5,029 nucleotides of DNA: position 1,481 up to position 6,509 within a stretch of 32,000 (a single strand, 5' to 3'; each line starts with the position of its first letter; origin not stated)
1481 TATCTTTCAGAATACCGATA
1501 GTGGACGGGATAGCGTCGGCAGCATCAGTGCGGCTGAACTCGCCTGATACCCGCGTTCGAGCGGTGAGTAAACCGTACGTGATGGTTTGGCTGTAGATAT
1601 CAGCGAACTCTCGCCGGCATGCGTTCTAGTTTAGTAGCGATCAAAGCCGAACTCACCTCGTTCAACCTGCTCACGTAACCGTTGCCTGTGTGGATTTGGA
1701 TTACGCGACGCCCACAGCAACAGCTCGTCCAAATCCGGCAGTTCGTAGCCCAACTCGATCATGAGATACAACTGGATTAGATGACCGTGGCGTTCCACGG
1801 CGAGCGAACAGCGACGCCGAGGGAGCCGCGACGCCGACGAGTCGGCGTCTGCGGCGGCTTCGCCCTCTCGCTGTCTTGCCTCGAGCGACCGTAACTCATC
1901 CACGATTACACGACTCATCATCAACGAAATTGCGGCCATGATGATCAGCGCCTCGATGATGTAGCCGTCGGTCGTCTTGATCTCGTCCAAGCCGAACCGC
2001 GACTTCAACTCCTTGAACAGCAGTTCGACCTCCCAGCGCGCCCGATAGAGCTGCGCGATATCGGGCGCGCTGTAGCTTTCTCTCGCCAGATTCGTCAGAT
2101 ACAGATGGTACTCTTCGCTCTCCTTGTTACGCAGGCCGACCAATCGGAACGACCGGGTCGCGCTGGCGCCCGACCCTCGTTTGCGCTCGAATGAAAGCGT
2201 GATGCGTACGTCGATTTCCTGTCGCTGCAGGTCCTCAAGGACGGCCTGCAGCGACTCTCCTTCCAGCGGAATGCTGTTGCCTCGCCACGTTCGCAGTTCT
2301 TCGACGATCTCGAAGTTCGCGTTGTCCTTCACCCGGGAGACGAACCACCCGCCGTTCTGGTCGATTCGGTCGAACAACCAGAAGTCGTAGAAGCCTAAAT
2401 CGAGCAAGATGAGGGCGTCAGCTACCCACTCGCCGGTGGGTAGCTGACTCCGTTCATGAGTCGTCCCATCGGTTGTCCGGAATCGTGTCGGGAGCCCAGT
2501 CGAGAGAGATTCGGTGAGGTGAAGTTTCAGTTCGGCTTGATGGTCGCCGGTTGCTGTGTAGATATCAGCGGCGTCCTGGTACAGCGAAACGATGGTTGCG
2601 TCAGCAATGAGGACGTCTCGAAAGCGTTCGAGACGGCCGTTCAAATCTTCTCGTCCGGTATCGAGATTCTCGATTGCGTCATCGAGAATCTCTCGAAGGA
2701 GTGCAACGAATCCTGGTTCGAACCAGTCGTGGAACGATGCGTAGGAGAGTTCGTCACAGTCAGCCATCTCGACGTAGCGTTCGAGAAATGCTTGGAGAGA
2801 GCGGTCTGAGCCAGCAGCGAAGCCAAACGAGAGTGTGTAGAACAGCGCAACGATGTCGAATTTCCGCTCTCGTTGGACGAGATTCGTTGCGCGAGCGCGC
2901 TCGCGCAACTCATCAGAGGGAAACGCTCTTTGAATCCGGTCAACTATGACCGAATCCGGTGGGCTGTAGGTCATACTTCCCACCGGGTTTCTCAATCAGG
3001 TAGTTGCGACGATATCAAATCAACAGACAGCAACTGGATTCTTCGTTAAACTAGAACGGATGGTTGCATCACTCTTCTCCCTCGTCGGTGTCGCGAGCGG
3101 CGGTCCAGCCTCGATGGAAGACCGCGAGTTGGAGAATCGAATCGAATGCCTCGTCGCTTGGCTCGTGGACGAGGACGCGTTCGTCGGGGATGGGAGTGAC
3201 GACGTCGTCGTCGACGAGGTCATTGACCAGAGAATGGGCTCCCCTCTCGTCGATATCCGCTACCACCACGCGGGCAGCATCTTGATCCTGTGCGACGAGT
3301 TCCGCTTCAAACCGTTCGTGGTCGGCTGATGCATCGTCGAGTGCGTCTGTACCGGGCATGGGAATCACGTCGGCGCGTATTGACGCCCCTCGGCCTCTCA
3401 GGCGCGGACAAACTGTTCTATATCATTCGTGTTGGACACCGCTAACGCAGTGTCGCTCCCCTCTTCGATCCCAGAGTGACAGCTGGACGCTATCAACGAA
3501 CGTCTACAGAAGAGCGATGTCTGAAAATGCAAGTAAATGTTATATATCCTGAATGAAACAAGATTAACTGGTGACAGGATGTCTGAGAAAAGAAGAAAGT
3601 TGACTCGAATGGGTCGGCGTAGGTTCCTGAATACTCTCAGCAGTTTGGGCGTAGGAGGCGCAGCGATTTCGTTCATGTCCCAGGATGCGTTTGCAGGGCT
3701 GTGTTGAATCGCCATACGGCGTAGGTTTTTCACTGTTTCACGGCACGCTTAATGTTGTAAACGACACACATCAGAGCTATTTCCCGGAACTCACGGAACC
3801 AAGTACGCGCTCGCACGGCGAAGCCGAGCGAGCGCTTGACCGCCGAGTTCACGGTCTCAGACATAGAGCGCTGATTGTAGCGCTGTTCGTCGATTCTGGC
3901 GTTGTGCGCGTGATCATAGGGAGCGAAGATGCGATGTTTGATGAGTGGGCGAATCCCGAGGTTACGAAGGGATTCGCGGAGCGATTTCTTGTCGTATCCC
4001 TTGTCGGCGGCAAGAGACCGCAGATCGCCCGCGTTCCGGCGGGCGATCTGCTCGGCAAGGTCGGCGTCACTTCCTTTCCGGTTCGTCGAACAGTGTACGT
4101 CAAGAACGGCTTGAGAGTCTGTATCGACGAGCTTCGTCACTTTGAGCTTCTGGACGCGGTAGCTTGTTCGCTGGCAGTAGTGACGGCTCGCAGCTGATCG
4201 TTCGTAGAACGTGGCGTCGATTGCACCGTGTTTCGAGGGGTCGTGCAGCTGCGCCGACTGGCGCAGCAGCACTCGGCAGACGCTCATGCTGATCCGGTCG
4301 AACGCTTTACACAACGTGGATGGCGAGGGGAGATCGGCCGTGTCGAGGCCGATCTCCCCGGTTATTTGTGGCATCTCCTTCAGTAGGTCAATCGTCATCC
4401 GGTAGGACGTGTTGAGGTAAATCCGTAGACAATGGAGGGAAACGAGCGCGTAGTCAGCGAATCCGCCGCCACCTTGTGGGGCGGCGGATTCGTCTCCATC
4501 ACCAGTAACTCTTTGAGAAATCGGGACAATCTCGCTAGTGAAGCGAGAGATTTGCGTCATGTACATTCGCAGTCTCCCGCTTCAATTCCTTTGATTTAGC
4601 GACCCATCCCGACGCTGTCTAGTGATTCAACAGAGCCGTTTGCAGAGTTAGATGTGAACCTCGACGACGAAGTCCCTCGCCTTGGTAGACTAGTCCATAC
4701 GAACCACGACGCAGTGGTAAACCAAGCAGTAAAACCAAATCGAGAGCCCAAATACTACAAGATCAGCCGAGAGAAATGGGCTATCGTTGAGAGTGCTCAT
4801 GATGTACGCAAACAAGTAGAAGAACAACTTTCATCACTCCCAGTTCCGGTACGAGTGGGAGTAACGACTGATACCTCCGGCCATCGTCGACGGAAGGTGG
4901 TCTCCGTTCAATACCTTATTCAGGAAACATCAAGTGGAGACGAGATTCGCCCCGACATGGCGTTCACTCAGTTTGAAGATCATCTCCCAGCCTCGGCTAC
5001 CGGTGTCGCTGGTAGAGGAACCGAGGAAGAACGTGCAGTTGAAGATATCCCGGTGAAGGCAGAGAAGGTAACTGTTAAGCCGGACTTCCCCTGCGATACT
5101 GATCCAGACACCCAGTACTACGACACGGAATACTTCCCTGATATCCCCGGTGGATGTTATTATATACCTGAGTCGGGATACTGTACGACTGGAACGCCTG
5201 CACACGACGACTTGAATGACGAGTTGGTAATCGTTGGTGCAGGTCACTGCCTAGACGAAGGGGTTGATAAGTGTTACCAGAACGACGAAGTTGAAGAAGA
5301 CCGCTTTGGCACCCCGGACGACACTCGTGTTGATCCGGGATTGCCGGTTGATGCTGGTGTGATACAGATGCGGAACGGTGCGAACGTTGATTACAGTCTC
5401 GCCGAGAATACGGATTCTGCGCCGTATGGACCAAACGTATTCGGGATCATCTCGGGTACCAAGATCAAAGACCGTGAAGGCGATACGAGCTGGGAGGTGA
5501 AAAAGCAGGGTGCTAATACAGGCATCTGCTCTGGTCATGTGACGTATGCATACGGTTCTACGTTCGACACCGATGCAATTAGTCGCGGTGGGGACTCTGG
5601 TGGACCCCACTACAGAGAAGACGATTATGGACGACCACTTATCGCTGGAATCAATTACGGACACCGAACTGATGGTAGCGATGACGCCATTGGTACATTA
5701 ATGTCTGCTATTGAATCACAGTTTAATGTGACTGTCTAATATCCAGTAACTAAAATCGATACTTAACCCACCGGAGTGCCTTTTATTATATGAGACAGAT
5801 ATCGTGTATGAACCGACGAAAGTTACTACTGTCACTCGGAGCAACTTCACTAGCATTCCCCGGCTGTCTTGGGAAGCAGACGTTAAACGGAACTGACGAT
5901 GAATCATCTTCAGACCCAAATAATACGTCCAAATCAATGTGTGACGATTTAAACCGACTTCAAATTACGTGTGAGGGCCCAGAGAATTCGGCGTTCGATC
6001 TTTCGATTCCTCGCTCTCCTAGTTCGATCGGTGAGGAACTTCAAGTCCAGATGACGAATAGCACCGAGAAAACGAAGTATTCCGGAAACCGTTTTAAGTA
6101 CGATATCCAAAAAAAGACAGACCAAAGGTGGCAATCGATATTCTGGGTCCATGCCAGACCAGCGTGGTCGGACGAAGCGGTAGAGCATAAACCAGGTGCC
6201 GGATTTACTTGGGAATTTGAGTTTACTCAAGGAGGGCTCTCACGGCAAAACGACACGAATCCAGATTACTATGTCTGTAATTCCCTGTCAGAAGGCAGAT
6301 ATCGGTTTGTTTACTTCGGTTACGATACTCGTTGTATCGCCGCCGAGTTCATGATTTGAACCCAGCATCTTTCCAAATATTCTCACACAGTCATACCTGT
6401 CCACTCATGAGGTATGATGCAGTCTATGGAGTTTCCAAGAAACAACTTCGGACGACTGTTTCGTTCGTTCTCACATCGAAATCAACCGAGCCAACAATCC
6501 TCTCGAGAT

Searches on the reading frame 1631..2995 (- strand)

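Call 75: search_protein_families(library=pfam, proteins=[window:1631-2995:-], max_evalue=0.001)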
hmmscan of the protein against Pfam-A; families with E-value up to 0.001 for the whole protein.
window:1631-2995:- (454 aa): 1 family
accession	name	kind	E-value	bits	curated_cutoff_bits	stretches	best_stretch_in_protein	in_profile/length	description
PF01609.27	DDE_Tnp_1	-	7.4e-24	85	23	1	124-360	2-200/200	Transposase DDE domain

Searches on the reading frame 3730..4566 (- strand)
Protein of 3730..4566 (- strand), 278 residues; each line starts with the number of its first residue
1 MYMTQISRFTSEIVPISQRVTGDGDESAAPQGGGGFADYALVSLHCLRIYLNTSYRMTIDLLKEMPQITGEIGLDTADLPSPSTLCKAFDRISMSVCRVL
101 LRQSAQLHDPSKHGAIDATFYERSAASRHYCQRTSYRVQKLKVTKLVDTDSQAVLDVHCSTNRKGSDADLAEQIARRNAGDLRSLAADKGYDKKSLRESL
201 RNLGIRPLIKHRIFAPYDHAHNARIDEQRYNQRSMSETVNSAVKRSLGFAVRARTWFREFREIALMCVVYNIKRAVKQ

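Call 75: search_protein_families(library=pfam, proteins=[window:3730-4566:-], max_evalue=0.001)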
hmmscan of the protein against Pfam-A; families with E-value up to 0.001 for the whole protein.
window:3730-4566:- (278 aa): 1 family
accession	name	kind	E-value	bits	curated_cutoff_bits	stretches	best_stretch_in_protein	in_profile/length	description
PF01609.27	DDE_Tnp_1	-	2.8e-17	63.6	23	1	111-272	4-200/200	Transposase DDE domain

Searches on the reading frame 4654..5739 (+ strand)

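Call 75: search_protein_families(library=pfam, proteins=[window:4654-5739:+], max_evalue=0.001)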
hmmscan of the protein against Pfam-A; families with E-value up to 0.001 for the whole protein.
window:4654-5739:+ (361 aa): 1 family
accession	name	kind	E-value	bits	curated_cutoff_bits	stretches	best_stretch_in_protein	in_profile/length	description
PF00089.32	Trypsin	-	0.00054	20.3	20.6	0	191-343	35-204/220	Trypsin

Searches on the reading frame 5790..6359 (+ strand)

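Call 75: search_protein_families(library=pfam, proteins=[window:5790-6359:+], max_evalue=0.001)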
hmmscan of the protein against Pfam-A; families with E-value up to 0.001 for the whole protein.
window:5790-6359:+ (189 aa): 1 family
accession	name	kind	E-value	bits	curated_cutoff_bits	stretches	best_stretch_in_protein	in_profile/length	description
PF20251.4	Big_14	-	2.4e-06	27.9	27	1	78-145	15-77/104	Bacterial Ig-like domain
